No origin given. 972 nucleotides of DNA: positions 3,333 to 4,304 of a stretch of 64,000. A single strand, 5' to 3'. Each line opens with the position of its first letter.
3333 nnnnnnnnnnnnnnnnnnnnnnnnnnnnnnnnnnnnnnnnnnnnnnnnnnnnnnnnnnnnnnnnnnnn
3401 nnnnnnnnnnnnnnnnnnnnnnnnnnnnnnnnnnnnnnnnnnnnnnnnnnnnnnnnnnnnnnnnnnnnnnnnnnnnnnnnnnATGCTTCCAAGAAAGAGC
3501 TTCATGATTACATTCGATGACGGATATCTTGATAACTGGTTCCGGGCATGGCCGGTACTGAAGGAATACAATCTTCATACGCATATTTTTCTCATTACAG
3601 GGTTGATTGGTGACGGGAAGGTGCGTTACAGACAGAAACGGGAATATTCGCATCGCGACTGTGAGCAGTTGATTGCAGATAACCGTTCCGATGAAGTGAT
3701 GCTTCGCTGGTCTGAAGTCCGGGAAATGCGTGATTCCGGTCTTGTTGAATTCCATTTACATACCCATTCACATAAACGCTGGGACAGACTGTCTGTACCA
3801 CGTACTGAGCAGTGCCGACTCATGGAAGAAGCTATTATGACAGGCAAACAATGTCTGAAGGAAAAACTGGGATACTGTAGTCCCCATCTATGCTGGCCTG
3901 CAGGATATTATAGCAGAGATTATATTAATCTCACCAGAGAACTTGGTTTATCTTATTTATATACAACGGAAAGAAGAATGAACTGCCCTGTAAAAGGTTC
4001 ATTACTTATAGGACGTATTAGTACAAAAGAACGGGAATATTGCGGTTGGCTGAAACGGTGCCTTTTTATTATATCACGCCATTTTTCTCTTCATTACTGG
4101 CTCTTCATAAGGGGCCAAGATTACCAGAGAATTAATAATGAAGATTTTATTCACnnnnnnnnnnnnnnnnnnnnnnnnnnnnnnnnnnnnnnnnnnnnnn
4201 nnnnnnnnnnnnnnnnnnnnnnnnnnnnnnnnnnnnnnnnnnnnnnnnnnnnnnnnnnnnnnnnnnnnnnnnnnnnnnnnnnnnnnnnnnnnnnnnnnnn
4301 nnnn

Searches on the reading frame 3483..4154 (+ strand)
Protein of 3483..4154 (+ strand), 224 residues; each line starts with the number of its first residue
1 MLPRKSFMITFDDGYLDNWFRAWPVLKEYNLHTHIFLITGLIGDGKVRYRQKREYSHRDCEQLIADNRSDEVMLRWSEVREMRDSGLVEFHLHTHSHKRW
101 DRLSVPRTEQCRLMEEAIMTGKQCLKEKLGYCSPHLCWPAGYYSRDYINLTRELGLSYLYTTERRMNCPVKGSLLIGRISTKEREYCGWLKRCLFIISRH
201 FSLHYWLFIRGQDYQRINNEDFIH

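Call 25: search_protein_families(library=pfam, proteins=[window:3483-4154:+])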
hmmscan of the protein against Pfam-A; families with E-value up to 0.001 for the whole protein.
window:3483-4154:+ (224 aa): 1 family
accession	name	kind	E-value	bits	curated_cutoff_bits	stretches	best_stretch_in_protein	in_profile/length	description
PF01522.26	Polysacc_deac_1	-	2.3e-22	79.7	23.1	1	3-158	5-123/124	Polysaccharide deacetylase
